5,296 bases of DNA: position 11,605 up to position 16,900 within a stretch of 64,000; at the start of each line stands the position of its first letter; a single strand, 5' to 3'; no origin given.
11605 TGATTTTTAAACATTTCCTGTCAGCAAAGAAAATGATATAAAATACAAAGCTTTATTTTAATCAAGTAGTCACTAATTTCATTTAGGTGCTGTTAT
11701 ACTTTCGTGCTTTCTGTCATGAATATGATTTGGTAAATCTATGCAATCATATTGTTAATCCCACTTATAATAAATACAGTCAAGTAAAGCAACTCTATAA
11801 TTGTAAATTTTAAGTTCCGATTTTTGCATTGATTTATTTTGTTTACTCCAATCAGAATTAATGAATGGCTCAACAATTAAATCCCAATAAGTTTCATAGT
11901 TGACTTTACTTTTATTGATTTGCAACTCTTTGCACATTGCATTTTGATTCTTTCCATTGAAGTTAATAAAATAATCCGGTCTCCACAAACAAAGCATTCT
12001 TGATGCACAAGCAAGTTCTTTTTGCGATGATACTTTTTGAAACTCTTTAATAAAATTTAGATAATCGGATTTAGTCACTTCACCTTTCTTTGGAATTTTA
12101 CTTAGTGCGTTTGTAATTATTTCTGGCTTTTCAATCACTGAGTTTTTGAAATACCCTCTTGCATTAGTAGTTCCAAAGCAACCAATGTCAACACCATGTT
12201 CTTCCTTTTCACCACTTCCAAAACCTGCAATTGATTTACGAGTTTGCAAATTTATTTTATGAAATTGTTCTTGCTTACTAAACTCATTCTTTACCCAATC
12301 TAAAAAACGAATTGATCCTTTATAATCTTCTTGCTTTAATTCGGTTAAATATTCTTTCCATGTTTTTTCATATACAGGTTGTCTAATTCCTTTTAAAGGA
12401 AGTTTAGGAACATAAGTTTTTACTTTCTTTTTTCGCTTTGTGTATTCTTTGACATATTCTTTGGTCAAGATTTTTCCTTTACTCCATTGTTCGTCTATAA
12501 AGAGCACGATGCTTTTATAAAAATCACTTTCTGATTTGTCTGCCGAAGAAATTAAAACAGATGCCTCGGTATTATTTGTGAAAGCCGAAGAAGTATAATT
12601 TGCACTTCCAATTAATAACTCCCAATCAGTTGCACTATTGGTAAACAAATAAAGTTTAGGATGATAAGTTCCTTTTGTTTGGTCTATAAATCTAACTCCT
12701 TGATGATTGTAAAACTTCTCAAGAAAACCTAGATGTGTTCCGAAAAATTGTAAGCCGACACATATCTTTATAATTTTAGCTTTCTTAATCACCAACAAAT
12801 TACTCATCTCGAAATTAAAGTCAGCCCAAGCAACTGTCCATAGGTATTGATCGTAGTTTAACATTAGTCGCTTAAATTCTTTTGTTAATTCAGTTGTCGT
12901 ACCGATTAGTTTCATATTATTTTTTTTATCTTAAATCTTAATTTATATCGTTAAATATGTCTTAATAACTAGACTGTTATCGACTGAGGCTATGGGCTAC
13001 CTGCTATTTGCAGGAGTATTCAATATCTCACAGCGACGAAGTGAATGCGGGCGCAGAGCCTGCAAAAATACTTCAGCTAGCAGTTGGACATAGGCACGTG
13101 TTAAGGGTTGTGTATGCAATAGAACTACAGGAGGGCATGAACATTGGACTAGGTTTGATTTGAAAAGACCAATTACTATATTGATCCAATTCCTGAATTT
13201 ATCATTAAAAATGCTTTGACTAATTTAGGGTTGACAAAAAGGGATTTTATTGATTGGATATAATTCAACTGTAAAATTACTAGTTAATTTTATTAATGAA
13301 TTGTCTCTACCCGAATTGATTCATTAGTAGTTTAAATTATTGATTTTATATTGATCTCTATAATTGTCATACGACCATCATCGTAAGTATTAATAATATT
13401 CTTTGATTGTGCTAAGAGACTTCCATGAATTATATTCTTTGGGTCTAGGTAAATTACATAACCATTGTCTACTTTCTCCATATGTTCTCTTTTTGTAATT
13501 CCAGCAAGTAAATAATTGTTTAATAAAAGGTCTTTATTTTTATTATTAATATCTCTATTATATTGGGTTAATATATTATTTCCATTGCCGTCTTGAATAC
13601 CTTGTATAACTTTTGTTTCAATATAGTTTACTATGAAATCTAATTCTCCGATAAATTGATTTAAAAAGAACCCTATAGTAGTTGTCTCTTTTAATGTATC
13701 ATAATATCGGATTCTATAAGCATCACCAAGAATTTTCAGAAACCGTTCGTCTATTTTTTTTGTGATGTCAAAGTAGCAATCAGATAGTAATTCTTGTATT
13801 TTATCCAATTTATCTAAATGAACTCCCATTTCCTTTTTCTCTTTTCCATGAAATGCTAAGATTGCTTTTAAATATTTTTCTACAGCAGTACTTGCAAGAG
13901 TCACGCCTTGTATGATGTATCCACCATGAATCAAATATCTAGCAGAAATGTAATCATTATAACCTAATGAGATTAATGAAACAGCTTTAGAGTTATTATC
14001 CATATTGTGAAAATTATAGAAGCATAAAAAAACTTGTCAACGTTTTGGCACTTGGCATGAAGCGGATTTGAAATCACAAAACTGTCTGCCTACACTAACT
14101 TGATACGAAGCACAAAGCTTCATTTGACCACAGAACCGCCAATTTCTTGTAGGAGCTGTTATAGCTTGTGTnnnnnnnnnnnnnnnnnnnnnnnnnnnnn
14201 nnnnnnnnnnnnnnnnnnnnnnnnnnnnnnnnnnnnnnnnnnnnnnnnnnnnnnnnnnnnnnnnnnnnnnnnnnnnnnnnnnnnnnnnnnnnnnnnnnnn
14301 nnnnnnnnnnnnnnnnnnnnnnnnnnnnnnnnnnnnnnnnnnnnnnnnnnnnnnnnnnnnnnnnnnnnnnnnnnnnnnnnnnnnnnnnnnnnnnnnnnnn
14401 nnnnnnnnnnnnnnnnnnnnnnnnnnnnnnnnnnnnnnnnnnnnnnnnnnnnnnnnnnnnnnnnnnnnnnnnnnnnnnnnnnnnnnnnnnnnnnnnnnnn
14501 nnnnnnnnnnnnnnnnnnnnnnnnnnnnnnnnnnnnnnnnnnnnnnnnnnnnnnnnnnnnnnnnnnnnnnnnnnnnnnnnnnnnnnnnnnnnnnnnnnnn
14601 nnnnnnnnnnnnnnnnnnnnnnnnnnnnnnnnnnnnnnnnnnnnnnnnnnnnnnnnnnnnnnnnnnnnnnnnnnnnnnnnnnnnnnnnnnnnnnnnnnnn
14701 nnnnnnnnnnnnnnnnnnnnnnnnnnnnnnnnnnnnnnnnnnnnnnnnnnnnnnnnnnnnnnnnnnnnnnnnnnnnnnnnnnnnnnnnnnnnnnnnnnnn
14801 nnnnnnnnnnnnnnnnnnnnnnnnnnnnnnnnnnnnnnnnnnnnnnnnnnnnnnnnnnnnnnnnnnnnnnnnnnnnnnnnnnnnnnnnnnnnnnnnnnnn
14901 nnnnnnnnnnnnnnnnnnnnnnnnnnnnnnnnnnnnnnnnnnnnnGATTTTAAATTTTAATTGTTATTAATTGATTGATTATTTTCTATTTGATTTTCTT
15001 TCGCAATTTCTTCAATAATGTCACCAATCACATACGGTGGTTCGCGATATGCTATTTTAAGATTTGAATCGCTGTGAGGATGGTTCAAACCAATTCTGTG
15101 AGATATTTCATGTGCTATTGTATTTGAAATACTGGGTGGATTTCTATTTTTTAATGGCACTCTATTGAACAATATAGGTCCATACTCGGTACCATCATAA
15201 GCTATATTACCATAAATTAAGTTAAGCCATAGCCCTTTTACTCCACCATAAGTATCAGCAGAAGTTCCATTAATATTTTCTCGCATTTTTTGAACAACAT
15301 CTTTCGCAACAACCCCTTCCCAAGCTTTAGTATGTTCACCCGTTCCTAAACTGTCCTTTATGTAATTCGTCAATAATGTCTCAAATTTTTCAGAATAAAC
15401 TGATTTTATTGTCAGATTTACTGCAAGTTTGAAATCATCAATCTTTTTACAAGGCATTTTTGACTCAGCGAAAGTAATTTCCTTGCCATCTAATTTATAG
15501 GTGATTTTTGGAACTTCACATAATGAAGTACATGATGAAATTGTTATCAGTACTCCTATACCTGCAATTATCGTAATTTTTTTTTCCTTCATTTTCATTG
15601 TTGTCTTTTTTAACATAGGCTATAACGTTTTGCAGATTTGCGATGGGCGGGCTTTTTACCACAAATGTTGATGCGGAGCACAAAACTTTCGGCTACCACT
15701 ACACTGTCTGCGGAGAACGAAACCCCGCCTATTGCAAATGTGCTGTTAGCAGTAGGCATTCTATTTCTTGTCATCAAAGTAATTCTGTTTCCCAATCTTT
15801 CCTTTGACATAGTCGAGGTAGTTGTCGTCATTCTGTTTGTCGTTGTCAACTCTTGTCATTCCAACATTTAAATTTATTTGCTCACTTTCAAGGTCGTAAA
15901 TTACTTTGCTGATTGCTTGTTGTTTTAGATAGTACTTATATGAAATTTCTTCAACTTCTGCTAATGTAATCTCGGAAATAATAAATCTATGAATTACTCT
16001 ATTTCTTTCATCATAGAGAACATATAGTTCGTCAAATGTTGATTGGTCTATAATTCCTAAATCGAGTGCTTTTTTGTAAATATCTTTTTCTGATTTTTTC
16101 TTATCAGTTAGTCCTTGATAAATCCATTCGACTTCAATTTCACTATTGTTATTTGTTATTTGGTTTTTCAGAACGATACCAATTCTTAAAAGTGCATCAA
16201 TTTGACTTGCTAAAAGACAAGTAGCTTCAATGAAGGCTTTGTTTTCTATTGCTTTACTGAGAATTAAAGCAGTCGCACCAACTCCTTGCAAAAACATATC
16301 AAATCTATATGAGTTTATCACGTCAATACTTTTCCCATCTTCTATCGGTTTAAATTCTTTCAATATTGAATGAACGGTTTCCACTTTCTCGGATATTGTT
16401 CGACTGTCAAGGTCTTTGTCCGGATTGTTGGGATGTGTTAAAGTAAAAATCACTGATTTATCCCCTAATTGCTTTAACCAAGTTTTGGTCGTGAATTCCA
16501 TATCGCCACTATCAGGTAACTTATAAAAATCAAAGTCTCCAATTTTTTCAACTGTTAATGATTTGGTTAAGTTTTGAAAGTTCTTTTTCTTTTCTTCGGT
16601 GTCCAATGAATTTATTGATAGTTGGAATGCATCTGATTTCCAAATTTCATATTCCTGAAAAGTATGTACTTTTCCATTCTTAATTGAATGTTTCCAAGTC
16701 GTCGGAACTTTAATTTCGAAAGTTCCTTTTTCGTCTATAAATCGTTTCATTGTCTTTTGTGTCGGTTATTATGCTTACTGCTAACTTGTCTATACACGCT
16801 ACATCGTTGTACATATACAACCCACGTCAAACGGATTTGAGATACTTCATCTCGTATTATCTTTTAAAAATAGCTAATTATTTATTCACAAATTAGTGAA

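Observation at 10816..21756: Integron-style gene-cassette array (array 1) with attC-like sites and register-shifted box complementarity, but no integrase in the window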

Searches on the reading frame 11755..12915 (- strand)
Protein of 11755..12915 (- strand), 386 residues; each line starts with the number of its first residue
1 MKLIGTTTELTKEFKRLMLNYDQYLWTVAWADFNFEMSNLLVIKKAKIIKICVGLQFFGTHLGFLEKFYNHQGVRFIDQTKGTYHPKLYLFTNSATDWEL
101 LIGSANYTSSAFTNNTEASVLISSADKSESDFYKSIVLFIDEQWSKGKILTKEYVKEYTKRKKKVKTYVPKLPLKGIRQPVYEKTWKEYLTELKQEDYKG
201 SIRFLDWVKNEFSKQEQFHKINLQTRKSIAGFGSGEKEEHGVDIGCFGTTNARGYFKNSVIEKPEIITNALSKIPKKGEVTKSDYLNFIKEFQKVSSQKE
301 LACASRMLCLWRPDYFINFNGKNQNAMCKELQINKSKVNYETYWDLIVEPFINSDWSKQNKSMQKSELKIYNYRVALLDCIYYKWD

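Call 10: search_protein_families(library=pfam, proteins=[window:11755-12915:-], max_evalue=0.01)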
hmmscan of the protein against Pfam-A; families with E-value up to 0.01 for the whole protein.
window:11755-12915:- (386 aa): 2 families
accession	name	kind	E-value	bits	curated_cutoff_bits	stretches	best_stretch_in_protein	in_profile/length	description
PF09565.16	RE_NgoFVII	-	6.2e-08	32.6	23.8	1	81-136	90-148/162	NgoFVII restriction endonuclease N-terminal PLD domain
PF13091.12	PLDc_2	-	1.1e-06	28.9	27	1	66-126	62-119/132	PLD-like domain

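Call 94: search_protein_families(library=padloc, proteins=[window:11755-12915:-], max_evalue=0.0001)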
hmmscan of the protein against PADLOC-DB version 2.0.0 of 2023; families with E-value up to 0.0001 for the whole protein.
window:11755-12915:- (386 aa): 3 families
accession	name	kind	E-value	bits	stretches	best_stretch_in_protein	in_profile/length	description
PDLC03829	ZacB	-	1.5e-07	28.6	1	85-162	298-365/586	-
PDLC02707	PbeA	-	2.6e-06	24.3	1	78-148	131-201/672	PbeA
PDLC02704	PbeA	-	3.2e-05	20.6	1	78-169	128-219/682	PbeA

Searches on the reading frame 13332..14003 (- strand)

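Call 10: search_protein_families(library=pfam, proteins=[window:13332-14003:-], max_evalue=0.01)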
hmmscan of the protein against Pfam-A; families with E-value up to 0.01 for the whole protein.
window:13332-14003:- (223 aa): 1 family
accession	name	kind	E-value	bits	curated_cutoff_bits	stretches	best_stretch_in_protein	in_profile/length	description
PF05168.19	HEPN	-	0.00093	19.8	22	1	16-100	10-88/117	HEPN domain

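Call 94: search_protein_families(library=padloc, proteins=[window:13332-14003:-], max_evalue=0.0001)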
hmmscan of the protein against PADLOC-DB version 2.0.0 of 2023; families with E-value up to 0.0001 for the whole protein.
window:13332-14003:- (223 aa): 0 families

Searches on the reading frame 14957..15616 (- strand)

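Call 10: search_protein_families(library=pfam, proteins=[window:14957-15616:-], max_evalue=0.01)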
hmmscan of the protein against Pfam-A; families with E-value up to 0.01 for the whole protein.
window:14957-15616:- (219 aa): 1 family
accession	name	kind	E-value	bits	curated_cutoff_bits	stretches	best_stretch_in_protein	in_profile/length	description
PF13583.11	Reprolysin_4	-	0.006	16.7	22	1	152-184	131-156/203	Metallo-peptidase family M12B Reprolysin-like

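Call 94: search_protein_families(library=padloc, proteins=[window:14957-15616:-], max_evalue=0.0001)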
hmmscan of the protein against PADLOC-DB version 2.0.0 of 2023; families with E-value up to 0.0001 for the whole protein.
window:14957-15616:- (219 aa): 0 families

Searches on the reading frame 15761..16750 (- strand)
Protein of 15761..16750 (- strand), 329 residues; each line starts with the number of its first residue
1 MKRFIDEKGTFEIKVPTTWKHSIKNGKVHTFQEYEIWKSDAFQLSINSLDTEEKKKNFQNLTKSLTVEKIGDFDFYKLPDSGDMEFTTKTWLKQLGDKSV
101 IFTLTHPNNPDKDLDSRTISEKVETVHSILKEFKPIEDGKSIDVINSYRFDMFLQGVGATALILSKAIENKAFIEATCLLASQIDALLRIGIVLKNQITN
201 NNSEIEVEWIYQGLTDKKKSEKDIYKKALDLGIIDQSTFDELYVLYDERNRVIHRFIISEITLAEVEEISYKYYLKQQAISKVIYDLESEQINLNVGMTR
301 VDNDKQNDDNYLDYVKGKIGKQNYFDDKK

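Call 10: search_protein_families(library=pfam, proteins=[window:15761-16750:-], max_evalue=0.01)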
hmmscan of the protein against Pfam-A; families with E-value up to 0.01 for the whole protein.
window:15761-16750:- (329 aa): 0 families

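Call 32: find_encoding_contigs(protein=window:15761-16750:-, flank=10000, max_places=10)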
Protein window:15761-16750:- (329 aa): 2 contigs read that carry it; 2 places shown.
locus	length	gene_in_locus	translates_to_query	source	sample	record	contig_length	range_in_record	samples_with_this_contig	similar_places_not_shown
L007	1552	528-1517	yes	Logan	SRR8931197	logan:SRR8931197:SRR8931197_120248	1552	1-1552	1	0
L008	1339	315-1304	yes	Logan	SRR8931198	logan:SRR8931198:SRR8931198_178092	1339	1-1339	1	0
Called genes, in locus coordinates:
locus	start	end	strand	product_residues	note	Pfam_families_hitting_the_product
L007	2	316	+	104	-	?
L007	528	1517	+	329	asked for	-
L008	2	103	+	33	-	?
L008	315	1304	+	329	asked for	-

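Call 94: search_protein_families(library=padloc, proteins=[window:15761-16750:-], max_evalue=0.0001)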
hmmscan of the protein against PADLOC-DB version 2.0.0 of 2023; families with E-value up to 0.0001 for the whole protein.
window:15761-16750:- (329 aa): 0 families
